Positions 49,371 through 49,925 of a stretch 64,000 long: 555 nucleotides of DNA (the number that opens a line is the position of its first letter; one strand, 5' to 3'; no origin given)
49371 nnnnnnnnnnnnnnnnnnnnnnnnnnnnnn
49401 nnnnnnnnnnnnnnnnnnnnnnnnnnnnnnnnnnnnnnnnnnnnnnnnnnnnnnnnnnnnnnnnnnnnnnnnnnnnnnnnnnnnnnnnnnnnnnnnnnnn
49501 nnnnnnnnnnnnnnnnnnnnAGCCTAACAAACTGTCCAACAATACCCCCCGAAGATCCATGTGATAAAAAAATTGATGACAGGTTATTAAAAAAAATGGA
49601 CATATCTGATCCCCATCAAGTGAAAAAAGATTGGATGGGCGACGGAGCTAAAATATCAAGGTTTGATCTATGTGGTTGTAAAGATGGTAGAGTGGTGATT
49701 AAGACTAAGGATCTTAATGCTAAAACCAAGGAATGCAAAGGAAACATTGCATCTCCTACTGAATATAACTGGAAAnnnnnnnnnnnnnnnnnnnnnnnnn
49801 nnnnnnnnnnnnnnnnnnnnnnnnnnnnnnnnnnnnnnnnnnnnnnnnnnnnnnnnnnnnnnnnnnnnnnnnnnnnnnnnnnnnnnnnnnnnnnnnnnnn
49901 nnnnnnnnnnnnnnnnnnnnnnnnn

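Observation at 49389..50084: Rhs C-terminal toxin and cognate immunity candidate of unrecognised families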

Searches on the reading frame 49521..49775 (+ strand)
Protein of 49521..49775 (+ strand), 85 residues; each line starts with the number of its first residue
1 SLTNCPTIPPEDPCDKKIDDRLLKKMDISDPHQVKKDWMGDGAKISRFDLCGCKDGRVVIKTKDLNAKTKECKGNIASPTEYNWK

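Call 14: search_protein_families(library=pfam, alignment_id=A1, max_evalue=1)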
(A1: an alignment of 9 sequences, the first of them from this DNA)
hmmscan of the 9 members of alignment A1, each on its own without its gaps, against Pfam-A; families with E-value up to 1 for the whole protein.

A. member 1, seq(85 aa): 1 family
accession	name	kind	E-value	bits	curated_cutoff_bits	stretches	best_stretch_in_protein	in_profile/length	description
PF15533.11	Ntox33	-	0.003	18.5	28.4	1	17-63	10-51/65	Bacterial toxin 33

B. families by the number of members that match (of 9 scanned): 1 family
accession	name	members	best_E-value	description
PF15533.11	Ntox33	8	2.7e-05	Bacterial toxin 33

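Call 18: predict_structure(alignment_id=A1)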
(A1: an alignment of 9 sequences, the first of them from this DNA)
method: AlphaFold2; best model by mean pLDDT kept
length: 85 residues; sequences in the alignment: 9
mean_pLDDT: 80.8   pTM: 0.69
mean pLDDT of the five models: 80.8, 78.0, 73.2, 68.8, 58.5
residues with pLDDT >= 90: 17; 70-90: 51; 50-70: 11; < 50: 6
segments of 3 or more residues with pLDDT < 50: 1-4
pLDDT, mean of each block of 10 residues (from residue 1): 48 85 88 89 84 91 72 85 88
secondary structure, 60 per line:
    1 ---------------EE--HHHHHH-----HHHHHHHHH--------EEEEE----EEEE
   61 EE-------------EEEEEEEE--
elements in order: H20-25 H31-39 E48-52 E57-62 E76-83

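Call 30: search_protein_representatives(alignment_id=A1)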
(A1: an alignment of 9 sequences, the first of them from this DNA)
Query: 9 sequences, 78 profile positions. Proteins with E-value up to 0.001 (for the whole library): 172; up to 1e-10: 45; up to 1e-30: 3. The best 150 are listed.
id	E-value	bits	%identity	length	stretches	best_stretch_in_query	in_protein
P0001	3.4e-37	142.9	-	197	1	1-78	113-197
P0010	1.3e-34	134.6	-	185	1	1-78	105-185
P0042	4.2e-34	133.0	-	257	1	1-78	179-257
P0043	3.9e-29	117.1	-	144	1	2-78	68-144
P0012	3.5e-28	114.0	-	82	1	1-78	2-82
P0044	2.2e-27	111.4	-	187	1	4-78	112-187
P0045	4.0e-26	107.4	-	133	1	5-78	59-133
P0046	4.7e-26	107.2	-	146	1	5-78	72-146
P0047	7.4e-26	106.6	-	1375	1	6-78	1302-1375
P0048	4.1e-25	104.2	-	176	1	5-78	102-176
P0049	5.5e-25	103.8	-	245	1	10-78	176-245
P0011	6.6e-25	103.5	-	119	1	2-78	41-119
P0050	8.2e-25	103.2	-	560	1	5-78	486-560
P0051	3.5e-24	101.2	-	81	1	7-78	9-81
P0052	5.4e-24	100.6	-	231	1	10-78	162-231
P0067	8.2e-14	68.0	-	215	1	7-74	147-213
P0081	4.1e-11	59.3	-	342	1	8-78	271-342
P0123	1.7e-06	44.5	-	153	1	16-74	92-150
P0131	5.8e-06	42.8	-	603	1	15-71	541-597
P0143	1.4e-05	41.6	-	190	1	7-76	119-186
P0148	2.1e-05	41.1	-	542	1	13-70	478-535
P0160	6.0e-05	39.6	-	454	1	13-75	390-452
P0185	3.1e-04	37.3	-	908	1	13-76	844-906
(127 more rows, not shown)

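Call 33: search_protein_families(library=pfam, proteins=[P0123, P0131, P0148, P0160, P0185, P0143, P0047, P0050, P0081, P0067], max_evalue=0.01)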
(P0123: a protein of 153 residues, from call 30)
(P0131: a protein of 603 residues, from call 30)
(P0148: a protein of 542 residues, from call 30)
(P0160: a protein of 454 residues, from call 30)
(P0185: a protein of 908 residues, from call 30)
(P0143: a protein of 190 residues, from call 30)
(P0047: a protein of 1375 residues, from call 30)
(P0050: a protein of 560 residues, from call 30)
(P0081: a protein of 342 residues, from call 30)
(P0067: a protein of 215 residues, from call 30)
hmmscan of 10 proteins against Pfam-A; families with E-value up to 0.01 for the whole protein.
P0123 (153 aa): 2 families
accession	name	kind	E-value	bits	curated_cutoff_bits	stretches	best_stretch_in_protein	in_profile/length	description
PF15533.11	Ntox33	-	8e-17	61.9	28.4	1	86-152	3-64/65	Bacterial toxin 33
PF04888.17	SseC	-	0.0048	17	30.2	1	2-91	144-241/312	Secretion system effector C (SseC) like family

P0131 (603 aa): 2 families
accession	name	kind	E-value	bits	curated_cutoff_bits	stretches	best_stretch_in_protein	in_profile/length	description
PF07591.16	PT-HINT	-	3e-19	70.1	27.7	1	403-531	1-137/137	Pretoxin HINT domain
PF15533.11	Ntox33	-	1.2e-12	48.6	28.4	1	540-603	7-65/65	Bacterial toxin 33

P0148 (542 aa): 1 family
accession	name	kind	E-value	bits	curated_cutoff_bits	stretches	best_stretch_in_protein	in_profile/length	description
PF15533.11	Ntox33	-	4.9e-14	53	28.4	1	479-542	7-65/65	Bacterial toxin 33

P0160 (454 aa): 1 family
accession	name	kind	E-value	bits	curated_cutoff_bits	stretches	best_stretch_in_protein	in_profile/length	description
PF15533.11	Ntox33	-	1e-14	55.2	28.4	1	387-454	3-65/65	Bacterial toxin 33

P0185 (908 aa): 2 families
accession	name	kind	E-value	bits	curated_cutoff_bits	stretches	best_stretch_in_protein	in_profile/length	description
PF05593.20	RHS_repeat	-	5.8e-24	84.4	22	3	204-242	1-37/38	RHS Repeat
PF15533.11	Ntox33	-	2.1e-13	51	28.4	1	842-908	4-65/65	Bacterial toxin 33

P0143 (190 aa): 1 family
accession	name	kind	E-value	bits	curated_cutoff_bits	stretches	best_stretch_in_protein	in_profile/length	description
PF15533.11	Ntox33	-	4.7e-10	40.2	28.4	1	127-188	5-65/65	Bacterial toxin 33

P0047 (1375 aa): 2 families
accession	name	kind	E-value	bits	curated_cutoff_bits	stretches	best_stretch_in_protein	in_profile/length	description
PF05593.20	RHS_repeat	-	1.8e-85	280.4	22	11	702-736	1-35/38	RHS Repeat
PF20148.4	DUF6531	-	1.2e-11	45.2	24.1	1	116-190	1-74/74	Domain of unknown function (DUF6531)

P0050 (560 aa): 2 families
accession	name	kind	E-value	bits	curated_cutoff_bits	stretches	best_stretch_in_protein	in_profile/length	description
PF05593.20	RHS_repeat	-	3.9e-24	84.9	22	4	153-183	1-32/38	RHS Repeat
PF25023.1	TEN_YD-shell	-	0.0051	15.3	50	0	129-281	604-766/909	Teneurin YD-shell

P0081 (342 aa): 0 families

P0067 (215 aa): 1 family
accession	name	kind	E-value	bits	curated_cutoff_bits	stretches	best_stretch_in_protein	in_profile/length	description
PF15533.11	Ntox33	-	9.9e-05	23.2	28.4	1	162-212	15-61/65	Bacterial toxin 33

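Call 40: search_solved_structures(query=A1, max_evalue=10)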
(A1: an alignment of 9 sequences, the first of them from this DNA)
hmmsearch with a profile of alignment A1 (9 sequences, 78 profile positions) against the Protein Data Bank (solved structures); distinct sequences matched with E-value up to 10: 0.

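Call 59: fold_search(model_id=the predicted structure, library=pdb)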
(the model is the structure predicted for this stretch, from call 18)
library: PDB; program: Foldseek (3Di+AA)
matches with E <= 10: 72; with E <= 0.001: 0
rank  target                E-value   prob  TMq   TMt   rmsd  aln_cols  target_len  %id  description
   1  8gbk_B                2.6e+00  0.08  0.32  0.29   6.5        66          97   14  Dri1 hemoprotein variant H79A-R90A with a zinc-mirror heme site (released 2024-04-24)
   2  8fm6_B                3.0e+00  0.07  0.31  0.28   7.4        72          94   11  Dri1 hemoprotein variant H21A with a zinc-mirror heme site (released 2024-04-24)
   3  3gas_D                3.2e+00  0.10  0.32  0.14   4.3        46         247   11  Crystal Structure of Helicobacter pylori Heme Oxygenase Hugz in Complex with Heme (released 2010-02-23)
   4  8gbk_G                3.4e+00  0.07  0.32  0.29   6.7        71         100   13  Dri1 hemoprotein variant H79A-R90A with a zinc-mirror heme site (released 2024-04-24)
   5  6v4u_C                3.6e+00  0.04  0.18  0.06   7.7        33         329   15  Cryo-EM structure of SMCR8-C9orf72-WDR41 complex (released 2020-09-02)
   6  2bbk_H                3.8e+00  0.10  0.24  0.07   4.4        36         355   14  CRYSTAL STRUCTURE OF THE QUINOPROTEIN METHYLAMINE DEHYDROGENASE FROM PARACOCCUS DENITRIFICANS AT 1.75 ANGSTROMS (released 1994-01-31)
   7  3l4m_D                4.1e+00  0.09  0.24  0.07   4.5        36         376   14  Crystal Structure of the MauG/pre-Methylamine Dehydrogenase Complex. (released 2010-03-23)
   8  7nsb_g                4.6e+00  0.08  0.23  0.05   3.1        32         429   22  Supramolecular assembly module of yeast Chelator-GID SR4 E3 ubiquitin ligase (released 2021-05-05)
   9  8gbk_C                4.6e+00  0.06  0.33  0.31   5.8        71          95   13  Dri1 hemoprotein variant H79A-R90A with a zinc-mirror heme site (released 2024-04-24)
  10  3bb7                  4.6e+00  0.06  0.20  0.06   4.0        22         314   18  Structure of Prevotella intermedia prointerpain A fragment 39-359 (mutant C154A) (released 2007-11-20)
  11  8fm6_A                4.6e+00  0.05  0.31  0.27   7.4        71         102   11  Dri1 hemoprotein variant H21A with a zinc-mirror heme site (released 2024-04-24)
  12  4qam_A                4.9e+00  0.04  0.18  0.05   7.5        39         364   18  Crystal Structure of the RPGR RCC1-like domain in complex with the RPGR-interacting domain of RPGRIP1 (released 2014-07-30)
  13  7oya_g2               5.2e+00  0.04  0.19  0.06   7.7        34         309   18  Cryo-EM structure of the 1 hpf zebrafish embryo 80S ribosome (released 2022-07-13)
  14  4l1m_A                5.2e+00  0.03  0.19  0.06   7.4        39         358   26  Structure of the first RCC1-like domain of HERC2 (released 2013-07-03)
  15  9e5c_5m               5.2e+00  0.02  0.21  0.05   6.9        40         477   10  Cryo-EM structure of 96 nm repeat of microtubule doublet from T. brucei flagellum (released 2025-03-12)
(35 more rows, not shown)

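Call 60: find_encoding_contigs(protein=P0047, flank=7000, max_places=2)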
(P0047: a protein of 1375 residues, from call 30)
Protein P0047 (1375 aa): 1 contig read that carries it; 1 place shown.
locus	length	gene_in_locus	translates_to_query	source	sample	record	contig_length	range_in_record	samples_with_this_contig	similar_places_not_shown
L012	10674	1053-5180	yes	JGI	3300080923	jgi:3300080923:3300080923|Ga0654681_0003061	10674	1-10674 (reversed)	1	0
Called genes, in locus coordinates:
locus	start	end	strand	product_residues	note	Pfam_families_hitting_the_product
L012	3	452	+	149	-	?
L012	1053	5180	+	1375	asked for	PF20148:DUF6531, PF05593:RHS_repeat (weak), PF25023:TEN_YD-shell, PF05593:RHS_repeat, PF25023:TEN_YD-shell, PF05593:RHS_repeat, PF25023:TEN_YD-shell (weak), PF25023:TEN_YD-shell, +1 more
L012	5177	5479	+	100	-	-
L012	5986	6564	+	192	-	PF25023:TEN_YD-shell (faint), PF05593:RHS_repeat (weak)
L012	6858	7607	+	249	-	PF23310:TPR_27 (faint), PF08238:Sel1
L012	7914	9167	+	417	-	PF05593:RHS_repeat (faint), PF25023:TEN_YD-shell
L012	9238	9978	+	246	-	-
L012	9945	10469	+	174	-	-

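Call 61: find_encoding_contigs(protein=P0081, flank=3000, max_places=2)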
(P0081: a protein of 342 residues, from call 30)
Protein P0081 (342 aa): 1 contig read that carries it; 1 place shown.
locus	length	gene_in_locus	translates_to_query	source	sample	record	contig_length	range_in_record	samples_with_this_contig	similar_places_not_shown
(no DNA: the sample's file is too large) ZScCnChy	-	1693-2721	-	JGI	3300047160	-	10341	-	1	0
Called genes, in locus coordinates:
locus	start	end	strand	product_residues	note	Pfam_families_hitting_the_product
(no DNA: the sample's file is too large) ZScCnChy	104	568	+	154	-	PF00589:Phage_integrase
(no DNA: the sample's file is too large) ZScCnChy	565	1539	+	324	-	PF02899:Phage_int_SAM_1, PF13495:Phage_int_SAM_4 (weak), PF00589:Phage_integrase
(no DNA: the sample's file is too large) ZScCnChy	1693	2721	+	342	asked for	-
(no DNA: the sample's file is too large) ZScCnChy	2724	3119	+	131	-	PF14106:DUF4279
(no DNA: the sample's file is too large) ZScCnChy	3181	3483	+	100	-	-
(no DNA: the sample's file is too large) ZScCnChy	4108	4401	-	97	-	-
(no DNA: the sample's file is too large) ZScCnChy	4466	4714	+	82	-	PF20008:DUF6429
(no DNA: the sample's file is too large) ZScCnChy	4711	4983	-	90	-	PF05016:ParE_toxin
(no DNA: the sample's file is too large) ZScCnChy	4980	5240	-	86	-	-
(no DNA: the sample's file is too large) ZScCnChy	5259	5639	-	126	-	PF12844:HTH_19, PF13560:HTH_31, PF01381:HTH_3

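Call 62: find_encoding_contigs(protein=P0067, flank=3000, max_places=2)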
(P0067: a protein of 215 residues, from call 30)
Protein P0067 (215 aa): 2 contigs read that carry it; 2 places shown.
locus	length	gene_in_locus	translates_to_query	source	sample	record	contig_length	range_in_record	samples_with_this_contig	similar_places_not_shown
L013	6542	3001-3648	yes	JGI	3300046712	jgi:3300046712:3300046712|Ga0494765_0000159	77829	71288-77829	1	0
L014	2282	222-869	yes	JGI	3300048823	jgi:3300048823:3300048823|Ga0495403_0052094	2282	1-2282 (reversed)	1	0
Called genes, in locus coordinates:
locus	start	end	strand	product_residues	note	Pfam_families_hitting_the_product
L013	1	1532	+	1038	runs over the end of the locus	PF01807:Zn_ribbon_DnaG, PF08275:DNAG_N (faint), PF13662:Toprim_4, PF13155:Toprim_2, PF13362:Toprim_3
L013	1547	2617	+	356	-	PF00589:Phage_integrase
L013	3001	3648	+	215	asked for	PF15533:Ntox33 (weak)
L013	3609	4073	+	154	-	PF14106:DUF4279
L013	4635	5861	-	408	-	PF10412:TrwB_AAD_bind (faint), PF01935:DUF87 (weak)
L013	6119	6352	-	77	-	-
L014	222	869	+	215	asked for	PF15533:Ntox33 (weak)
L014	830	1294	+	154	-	PF14106:DUF4279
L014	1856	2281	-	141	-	?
